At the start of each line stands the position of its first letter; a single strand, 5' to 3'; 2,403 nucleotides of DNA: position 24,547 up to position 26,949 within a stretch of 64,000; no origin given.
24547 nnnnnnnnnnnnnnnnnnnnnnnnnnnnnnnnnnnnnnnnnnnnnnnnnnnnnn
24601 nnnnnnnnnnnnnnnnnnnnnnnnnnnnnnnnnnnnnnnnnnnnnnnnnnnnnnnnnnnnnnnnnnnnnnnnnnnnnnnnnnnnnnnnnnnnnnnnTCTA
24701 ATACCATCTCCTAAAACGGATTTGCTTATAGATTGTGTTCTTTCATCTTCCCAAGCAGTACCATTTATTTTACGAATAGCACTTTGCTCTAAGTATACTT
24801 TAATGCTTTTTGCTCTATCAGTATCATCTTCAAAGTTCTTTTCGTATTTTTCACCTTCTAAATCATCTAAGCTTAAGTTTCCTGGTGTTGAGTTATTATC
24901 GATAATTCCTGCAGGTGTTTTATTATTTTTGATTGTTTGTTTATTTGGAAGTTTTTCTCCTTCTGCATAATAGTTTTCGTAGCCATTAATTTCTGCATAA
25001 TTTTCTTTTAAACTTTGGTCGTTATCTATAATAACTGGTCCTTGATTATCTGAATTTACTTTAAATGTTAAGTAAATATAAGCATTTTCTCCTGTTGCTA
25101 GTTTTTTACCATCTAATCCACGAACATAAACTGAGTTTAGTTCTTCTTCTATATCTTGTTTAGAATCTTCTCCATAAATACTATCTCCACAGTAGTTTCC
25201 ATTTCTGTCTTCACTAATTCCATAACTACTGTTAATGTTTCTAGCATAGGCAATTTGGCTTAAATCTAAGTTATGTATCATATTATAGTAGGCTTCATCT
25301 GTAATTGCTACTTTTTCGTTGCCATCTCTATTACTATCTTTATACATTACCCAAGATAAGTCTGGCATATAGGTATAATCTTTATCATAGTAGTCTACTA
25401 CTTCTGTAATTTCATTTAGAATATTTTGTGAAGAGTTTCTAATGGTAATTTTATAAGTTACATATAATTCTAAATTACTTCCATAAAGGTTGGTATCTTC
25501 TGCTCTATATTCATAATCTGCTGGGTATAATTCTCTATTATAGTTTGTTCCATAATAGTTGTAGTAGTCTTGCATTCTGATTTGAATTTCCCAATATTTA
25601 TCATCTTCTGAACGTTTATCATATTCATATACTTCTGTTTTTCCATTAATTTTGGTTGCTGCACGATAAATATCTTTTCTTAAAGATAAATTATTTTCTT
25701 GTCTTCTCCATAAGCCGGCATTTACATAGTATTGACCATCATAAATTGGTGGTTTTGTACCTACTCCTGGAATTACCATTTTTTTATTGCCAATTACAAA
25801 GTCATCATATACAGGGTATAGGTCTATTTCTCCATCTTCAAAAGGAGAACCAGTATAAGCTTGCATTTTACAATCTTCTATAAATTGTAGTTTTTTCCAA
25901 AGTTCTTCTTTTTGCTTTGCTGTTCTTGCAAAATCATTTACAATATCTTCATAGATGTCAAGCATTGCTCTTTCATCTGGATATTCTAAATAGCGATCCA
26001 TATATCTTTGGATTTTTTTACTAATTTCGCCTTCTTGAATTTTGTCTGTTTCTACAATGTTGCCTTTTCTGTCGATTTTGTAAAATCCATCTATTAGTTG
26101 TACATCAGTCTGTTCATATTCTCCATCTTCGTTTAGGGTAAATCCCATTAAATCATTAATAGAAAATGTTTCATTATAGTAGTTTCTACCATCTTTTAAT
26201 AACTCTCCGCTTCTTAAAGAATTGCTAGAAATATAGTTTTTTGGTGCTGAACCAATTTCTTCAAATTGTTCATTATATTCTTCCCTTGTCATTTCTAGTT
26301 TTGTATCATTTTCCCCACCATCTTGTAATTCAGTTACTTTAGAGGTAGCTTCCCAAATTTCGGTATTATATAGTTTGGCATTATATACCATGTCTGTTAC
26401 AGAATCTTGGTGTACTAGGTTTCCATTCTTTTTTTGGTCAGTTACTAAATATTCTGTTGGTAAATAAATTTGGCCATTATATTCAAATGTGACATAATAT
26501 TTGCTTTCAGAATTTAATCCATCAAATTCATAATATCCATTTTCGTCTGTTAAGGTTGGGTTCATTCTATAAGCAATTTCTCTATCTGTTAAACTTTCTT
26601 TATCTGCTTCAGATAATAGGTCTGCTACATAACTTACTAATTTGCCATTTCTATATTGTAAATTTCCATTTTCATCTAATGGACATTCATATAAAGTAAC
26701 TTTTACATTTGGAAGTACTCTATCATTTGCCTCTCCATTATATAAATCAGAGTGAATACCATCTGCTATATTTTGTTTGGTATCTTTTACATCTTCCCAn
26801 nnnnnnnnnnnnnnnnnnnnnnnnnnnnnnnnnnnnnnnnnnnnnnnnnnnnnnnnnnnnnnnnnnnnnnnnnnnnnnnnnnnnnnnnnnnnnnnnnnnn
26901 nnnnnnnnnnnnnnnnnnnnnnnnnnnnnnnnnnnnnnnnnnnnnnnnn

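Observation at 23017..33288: A two-gene giant adhesin module (~10.3 kb) is duplicated 3.4 kb away (36719-47339) with conserved architecture but diverged sequence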

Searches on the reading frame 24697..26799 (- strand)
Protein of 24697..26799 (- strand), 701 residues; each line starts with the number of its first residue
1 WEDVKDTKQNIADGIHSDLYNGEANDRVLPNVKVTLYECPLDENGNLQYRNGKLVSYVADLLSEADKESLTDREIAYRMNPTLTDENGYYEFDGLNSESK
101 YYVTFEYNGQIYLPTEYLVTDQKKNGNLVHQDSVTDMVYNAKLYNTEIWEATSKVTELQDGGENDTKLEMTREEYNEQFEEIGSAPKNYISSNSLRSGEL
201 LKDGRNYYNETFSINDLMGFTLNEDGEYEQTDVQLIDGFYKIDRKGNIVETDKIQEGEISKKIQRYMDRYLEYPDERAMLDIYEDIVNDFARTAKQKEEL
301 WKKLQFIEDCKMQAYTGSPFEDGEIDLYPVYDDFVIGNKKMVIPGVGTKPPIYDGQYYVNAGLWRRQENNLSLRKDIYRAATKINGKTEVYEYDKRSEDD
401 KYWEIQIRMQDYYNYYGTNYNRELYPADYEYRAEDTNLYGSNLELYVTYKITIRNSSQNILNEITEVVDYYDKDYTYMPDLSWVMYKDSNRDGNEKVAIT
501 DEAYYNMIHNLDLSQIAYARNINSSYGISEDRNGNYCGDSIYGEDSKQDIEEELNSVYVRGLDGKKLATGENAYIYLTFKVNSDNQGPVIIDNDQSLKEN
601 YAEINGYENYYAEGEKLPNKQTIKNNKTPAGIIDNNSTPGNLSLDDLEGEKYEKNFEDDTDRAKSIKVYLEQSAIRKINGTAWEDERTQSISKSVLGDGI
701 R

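Call 22: search_protein_families(library=pfam, proteins=[window:24697-26799:-], max_evalue=10)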
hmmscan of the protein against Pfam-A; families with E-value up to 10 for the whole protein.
window:24697-26799:- (701 aa): 3 families
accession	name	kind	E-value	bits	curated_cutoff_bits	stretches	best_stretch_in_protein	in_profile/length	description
PF17210.9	SdrD_B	-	0.0007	20.2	29.7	1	79-136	39-95/112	SdrD B-like domain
PF13620.12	CarboxypepD_reg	-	0.0073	17.1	32.3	1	81-109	31-58/82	Carboxypeptidase regulatory-like domain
PF17561.7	TssO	-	0.0085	16.7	29.2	1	249-313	77-140/148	Type VI secretion system, TssO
